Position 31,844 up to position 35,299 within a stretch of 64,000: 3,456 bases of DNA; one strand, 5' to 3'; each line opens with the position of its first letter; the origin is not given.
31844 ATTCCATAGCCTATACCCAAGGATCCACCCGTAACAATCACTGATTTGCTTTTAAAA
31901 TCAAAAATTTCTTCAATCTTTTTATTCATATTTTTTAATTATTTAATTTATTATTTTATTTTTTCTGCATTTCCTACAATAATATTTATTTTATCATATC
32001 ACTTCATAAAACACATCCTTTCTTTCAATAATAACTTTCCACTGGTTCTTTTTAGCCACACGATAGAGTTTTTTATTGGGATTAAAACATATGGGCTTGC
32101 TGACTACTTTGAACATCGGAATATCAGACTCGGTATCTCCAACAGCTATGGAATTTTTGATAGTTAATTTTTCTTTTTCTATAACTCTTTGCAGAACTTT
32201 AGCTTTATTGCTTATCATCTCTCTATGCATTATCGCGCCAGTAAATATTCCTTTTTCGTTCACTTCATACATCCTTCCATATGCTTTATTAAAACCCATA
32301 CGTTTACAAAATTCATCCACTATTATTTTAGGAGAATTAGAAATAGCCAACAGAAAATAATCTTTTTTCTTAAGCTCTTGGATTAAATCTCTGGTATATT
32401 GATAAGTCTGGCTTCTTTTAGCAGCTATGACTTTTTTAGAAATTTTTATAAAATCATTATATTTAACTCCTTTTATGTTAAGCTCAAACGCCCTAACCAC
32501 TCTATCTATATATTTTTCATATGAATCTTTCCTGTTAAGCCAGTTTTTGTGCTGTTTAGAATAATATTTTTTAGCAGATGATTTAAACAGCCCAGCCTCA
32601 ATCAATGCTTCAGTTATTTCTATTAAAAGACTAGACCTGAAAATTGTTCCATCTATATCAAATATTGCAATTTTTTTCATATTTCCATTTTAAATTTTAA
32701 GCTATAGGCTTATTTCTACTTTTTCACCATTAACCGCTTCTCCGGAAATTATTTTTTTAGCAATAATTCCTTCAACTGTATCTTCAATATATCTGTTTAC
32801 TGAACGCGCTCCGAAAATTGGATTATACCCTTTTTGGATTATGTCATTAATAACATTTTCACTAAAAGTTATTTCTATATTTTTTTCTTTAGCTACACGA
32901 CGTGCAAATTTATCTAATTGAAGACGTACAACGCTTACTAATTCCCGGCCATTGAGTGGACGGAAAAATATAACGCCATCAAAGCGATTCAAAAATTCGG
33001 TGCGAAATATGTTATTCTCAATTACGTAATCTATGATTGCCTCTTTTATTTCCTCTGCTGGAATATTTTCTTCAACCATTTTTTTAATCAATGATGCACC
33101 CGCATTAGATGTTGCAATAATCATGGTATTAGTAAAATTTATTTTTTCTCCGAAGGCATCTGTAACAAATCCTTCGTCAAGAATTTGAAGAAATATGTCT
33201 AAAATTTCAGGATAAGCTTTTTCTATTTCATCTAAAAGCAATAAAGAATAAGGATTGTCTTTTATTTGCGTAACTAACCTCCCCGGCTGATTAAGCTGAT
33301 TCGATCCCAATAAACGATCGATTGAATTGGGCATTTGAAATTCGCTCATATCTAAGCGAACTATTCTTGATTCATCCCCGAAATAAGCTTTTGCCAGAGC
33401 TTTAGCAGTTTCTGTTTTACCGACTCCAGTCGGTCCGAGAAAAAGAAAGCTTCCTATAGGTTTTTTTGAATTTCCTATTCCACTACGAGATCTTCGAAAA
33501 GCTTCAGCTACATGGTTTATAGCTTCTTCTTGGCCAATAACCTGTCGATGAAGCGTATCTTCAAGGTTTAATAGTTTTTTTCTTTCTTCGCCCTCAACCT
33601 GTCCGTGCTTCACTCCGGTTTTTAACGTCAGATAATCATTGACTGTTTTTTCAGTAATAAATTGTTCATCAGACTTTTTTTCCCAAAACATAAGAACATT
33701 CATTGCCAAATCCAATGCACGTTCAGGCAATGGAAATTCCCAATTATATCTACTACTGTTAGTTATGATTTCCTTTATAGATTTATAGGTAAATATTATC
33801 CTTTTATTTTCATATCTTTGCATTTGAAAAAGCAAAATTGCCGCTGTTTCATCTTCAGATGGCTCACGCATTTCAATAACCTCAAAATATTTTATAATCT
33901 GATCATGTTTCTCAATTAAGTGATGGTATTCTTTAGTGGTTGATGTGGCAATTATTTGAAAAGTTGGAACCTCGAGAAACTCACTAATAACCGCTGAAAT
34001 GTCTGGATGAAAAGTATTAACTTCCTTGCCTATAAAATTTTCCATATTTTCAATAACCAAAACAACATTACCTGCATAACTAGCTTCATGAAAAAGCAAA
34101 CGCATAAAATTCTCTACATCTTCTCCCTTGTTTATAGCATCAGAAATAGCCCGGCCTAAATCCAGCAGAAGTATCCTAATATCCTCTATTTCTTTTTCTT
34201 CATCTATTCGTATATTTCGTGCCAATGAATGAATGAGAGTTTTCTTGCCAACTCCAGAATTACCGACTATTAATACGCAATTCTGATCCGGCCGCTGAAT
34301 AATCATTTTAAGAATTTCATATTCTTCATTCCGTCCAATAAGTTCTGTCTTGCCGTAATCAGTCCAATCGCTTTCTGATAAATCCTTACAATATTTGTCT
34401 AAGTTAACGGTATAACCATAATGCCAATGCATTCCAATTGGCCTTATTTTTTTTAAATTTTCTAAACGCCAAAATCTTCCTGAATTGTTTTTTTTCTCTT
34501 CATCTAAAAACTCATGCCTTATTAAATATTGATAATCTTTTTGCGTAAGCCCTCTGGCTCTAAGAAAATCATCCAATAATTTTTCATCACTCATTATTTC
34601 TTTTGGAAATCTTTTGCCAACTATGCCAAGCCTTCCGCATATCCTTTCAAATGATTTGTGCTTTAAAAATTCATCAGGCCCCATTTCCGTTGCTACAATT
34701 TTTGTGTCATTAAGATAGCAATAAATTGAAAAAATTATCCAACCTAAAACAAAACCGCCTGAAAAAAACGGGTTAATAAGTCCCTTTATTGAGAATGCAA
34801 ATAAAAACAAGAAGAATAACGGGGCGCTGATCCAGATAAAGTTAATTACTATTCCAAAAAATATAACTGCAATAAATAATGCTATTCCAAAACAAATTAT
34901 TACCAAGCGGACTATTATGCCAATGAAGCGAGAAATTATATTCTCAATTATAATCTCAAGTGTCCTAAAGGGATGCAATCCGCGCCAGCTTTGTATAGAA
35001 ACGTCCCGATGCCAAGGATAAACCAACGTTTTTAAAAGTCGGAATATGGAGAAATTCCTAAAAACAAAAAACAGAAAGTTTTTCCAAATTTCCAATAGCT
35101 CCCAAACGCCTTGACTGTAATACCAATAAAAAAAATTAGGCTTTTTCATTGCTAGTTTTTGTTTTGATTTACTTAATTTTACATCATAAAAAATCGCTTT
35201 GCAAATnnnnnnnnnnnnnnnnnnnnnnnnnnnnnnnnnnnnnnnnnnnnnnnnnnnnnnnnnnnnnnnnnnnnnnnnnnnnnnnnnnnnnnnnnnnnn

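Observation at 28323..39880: Cell-envelope glycosylation / surface-protein locus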

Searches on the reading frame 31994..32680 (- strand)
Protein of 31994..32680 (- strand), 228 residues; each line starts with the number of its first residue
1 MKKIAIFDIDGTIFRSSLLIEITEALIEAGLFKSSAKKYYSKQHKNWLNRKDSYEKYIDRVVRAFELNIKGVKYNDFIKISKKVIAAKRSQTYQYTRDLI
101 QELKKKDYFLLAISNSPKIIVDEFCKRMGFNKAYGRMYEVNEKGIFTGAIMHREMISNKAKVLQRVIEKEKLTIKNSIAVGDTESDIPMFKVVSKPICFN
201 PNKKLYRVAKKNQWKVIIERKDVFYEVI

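Call 3: search_protein_families(library=pfam, proteins=[window:31994-32680:-], max_evalue=0.01)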
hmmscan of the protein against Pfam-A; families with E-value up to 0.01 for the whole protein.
window:31994-32680:- (228 aa): 5 families
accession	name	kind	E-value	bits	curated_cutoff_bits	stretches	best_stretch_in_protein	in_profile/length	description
PF12710.13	HAD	-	3.3e-16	60.7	27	1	5-191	1-189/189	haloacid dehalogenase-like hydrolase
PF00702.32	Hydrolase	-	6.6e-13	49.9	26.4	1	3-191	2-188/191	haloacid dehalogenase-like hydrolase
PF13419.12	HAD_2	-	1.5e-09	38.6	23.8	1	6-187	2-165/178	Haloacid dehalogenase-like hydrolase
PF08282.18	Hydrolase_3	-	1.3e-06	28.8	20.9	1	78-198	112-227/255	haloacid dehalogenase-like hydrolase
PF21141.3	T6PP_C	-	0.0033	17.1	26.7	0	153-194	182-226/267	Trehalose-6-phosphate phosphatase, C-terminal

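Call 9: search_protein_families(library=ncbifam, proteins=[window:31994-32680:-], max_evalue=0.01)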
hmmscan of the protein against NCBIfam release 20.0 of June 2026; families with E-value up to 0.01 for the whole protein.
window:31994-32680:- (228 aa): 21 families
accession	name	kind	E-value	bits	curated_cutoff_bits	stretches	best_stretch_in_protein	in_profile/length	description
TIGR01490.1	HAD-SF-IB-hyp1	subfamily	4.8e-33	115.1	98.3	1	4-205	1-202/202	HAD-IB family hydrolase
TIGR01488.1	HAD-SF-IB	subfamily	1.2e-25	90.5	45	1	5-193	2-177/177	HAD-IB family phosphatase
TIGR00338.1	serB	equivalog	2.8e-16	59.8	144.15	1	85-211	79-205/219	phosphoserine phosphatase SerB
NF052359.1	HolPaseNeis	equivalog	7e-15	55.3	400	1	3-217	2-218/221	histidinol-phosphatase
NF052360.1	HolPasePseu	equivalog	7.3e-14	51.9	280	1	3-217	2-215/218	histidinol-phosphatase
TIGR01491.1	HAD-SF-IB-PSPlk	hypoth_equivalog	1.8e-11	44.1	151.9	1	2-211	4-200/201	phosphoserine phosphatase-like hydrolase, archaeal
TIGR00099.1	Cof-subfamily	subfamily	5.9e-08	32.6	137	1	77-199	109-229/256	Cof-type HAD-IIB family hydrolase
TIGR01484.1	HAD-SF-IIB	subfamily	2.8e-07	30.8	41.8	1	7-194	4-216/221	HAD-IIB family hydrolase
NF009695.0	PRK13222.1-2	equivalog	3.5e-07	29.9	225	1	3-187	7-180/226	phosphoglycolate phosphatase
NF002245.0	PRK01158.1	equivalog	1.1e-06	28.2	198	1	156-200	155-199/233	phosphoglycolate phosphatase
NF008350.0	PRK11133.1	equivalog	3.3e-06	26.5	413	1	98-208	188-298/324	phosphoserine phosphatase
TIGR01428.1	HAD_type_II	equivalog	7.4e-06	26.1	125.4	1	3-146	2-146/197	haloacid dehalogenase type II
TIGR01662.1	HAD-SF-IIIA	subfamily_domain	1.5e-05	25.1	44.6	1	87-193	21-131/141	HAD-IIIA family hydrolase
NF010109.0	PRK13582.1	equivalog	2.9e-05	23.8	133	1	91-216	68-184/205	bifunctional phosphoserine phosphatase/homoserine phosphotransferase ThrH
NF045966.1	YcsE_rel_Pase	equivalog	3.3e-05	23.5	220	1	82-211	122-245/265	YcsE-related riboflavin metabolism phosphatase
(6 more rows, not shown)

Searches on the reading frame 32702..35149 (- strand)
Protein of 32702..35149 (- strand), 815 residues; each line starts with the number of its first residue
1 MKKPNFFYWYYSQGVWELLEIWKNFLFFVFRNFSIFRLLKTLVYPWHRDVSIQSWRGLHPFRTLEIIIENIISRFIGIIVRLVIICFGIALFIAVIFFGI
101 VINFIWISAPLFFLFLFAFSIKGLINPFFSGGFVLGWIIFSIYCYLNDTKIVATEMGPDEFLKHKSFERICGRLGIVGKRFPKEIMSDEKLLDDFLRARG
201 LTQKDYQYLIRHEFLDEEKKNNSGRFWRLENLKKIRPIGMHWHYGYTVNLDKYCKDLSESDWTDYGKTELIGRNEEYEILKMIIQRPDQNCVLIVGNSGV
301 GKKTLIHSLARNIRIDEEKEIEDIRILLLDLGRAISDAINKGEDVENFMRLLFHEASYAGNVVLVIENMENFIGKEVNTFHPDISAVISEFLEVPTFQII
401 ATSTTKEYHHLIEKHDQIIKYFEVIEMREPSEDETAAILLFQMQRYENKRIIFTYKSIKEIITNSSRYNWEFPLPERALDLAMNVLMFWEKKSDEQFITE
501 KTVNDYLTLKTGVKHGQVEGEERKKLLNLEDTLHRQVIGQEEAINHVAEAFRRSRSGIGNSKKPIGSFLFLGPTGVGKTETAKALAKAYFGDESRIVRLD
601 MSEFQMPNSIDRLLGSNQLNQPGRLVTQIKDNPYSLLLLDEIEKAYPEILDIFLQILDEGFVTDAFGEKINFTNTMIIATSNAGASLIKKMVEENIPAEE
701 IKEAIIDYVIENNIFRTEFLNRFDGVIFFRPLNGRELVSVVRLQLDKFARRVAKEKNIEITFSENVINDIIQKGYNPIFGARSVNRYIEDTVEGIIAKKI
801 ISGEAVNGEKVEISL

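Call 3: search_protein_families(library=pfam, proteins=[window:32702-35149:-], max_evalue=0.01)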
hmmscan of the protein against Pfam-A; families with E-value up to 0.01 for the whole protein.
window:32702-35149:- (815 aa): 33 families (the best 25 are shown)
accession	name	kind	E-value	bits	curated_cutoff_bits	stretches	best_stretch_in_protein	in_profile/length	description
PF07724.20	AAA_2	-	2.5e-44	151.7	27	1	563-724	1-164/166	AAA domain (Cdc48 subfamily)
PF10431.15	ClpB_D2-small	-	6.7e-19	68.2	21.9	1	732-813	1-81/81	C-terminal, D2-small domain, of ClpB protein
PF07728.20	AAA_5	-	2.7e-14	53.8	22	1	568-684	2-124/139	AAA domain (dynein-related subfamily)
PF00004.35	AAA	-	6.8e-14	52.9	21.2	2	569-690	2-117/131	ATPase family associated with various cellular activities (AAA)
PF13191.12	AAA_16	-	6e-11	43.5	32.6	2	269-316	1-51/167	AAA ATPase domain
PF20720.3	nSTAND3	-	1.4e-08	35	27.2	1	288-315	16-43/155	Novel STAND NTPase 3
PF13401.12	AAA_22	-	3.3e-08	34.3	27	1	288-376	4-99/130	AAA domain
PF13479.12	AAA_24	-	8.1e-07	29.5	27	1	569-649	6-80/195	AAA domain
PF00158.32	Sigma54_activat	-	2.1e-06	28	20.2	1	566-684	23-144/168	Sigma-54 interaction domain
PF13173.12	AAA_14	-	1.2e-05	25.8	27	0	569-658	6-86/129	AAA domain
PF12775.13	AAA_7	-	2.3e-05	24.5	25.8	0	567-616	35-84/181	P-loop containing dynein motor region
PF00005.33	ABC_tran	-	3.5e-05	24.8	25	0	290-319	12-41/137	ABC transporter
PF03193.22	RsgA_GTPase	-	5.4e-05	23.5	30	1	271-315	88-132/174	RsgA GTPase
PF05673.19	DUF815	-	6.6e-05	22.6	23.8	0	563-754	51-216/249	Protein of unknown function (DUF815)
PF07726.17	AAA_3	-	8.5e-05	22.9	27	0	572-682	6-111/131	ATPase family associated with various cellular activities (AAA)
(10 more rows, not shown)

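Call 9: search_protein_families(library=ncbifam, proteins=[window:32702-35149:-], max_evalue=0.01)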
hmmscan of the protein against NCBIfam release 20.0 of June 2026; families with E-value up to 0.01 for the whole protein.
window:32702-35149:- (815 aa): 49 families (the best 25 are shown)
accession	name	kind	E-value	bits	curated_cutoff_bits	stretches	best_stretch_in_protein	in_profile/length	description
TIGR03346.1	chaperone_ClpB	equivalog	2.7e-120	403.2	1232.1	2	497-814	527-844/853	ATP-dependent chaperone ClpB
TIGR02639.1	ClpA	equivalog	4.6e-108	362.3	993.15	1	195-814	121-733/734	ATP-dependent Clp protease ATP-binding subunit ClpA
NF008118.0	PRK10865.1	equivalog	1.7e-105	353.8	1417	2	498-813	531-846/857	ATP-dependent chaperone ClpB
TIGR03345.1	VI_ClpV1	equivalog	3e-96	323.6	884.95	2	498-805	529-840/852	type VI secretion system ATPase TssH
NF033606.1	heat_AAA_ClpK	exception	1.4e-93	314.4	1900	2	498-811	576-894/949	heat shock survival AAA family ATPase ClpK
NF033607.0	disagg_AAA_ClpG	exception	6.1e-87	292.5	1900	2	503-811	560-872/932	AAA family protein disaggregase ClpG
NF008263.0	PRK11034.1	equivalog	4e-79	266.4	1350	1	268-815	186-735/758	ATP-dependent Clp protease ATP-binding subunit ClpA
NF001679.0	PRK00440.1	equivalog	1.7e-09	37.2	303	1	562-642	36-112/322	replication factor C small subunit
NF003745.1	PRK05342.1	equivalog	1.7e-09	37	359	0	520-588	56-132/418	ATP-dependent Clp protease ATP-binding subunit ClpX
NF003229.0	PRK04195.1-5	equivalog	9.8e-09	34.4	280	1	536-646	18-116/413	replication factor C large subunit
NF009366.0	PRK12723.1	equivalog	3.4e-08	33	585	1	536-589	148-198/388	flagellar biosynthesis regulator FlhF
TIGR00382.1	clpX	equivalog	1.3e-07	31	370.75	0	246-359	79-177/414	ATP-dependent protease ATP-binding subunit ClpX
NF009067.0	PRK12402.1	equivalog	3.1e-07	29.7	317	1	535-604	15-77/340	replication factor C small subunit 2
NF005304.0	PRK06835.1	equivalog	8.1e-06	25.1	215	1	544-603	162-221/330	ATP-binding protein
TIGR02397.1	dnaX_nterm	equivalog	1.5e-05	24.4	250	1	535-589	14-60/355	DNA polymerase III subunit gamma/tau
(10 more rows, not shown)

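Call 70: search_solved_structures(query=window:32702-35149:-, max_evalue=1e-20)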
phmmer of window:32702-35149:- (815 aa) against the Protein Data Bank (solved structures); distinct sequences matched with E-value up to 1e-20: 48.
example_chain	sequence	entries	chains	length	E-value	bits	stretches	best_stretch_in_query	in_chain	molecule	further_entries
6oax_C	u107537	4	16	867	6.4e-100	338.6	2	497-813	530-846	Hyperactive disaggregase ClpB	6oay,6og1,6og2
4d2q_A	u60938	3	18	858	6.8e-100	338.5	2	497-813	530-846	CLPB | CHAPERONE PROTEIN CLPB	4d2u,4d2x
6og3_E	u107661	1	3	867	8.2e-100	338.2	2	497-813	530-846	Hyperactive disaggregase ClpB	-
4ciu_A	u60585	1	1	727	2.7e-99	336.5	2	497-813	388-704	CHAPERONE PROTEIN CLPB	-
6rn2_A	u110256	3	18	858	5.7e-99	335.4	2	497-813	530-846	Chaperone protein ClpB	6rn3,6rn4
6qs4_A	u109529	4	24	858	6.6e-99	335.2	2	497-813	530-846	Chaperone protein ClpB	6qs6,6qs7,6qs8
1qvr_A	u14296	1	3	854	1.5e-95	324.1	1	498-814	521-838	ClpB protein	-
5ofo_C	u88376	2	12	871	1.8e-95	323.9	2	497-813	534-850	Chaperone protein ClpB,ATP-dependent Clp protease ATP-binding subunit ClpA,Chaperone prote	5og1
6em8_A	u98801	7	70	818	8.3e-95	321.7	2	498-813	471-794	ATP-dependent Clp protease ATP-binding subunit ClpC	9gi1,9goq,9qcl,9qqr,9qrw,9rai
6em9_A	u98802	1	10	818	9.4e-95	321.5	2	498-813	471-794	ATP-dependent Clp protease ATP-binding subunit ClpC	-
3j3t_A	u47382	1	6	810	4.9e-92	312.5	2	487-811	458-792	Negative regulator of genetic competence ClpC/MecB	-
3j3s_A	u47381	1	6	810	2e-91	310.5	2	487-811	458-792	Negative regulator of genetic competence ClpC/MecB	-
3j3r_A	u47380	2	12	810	2.6e-91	310.1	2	487-811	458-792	Negative regulator of genetic competence ClpC/MecB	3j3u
7abr_A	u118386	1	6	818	2.7e-91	310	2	487-811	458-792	Negative regulator of genetic competence ClpC/MecB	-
29hb_b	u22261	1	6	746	4.4e-89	302.7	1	493-798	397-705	ATP-dependent Clp protease, ATP-binding subunit ClpE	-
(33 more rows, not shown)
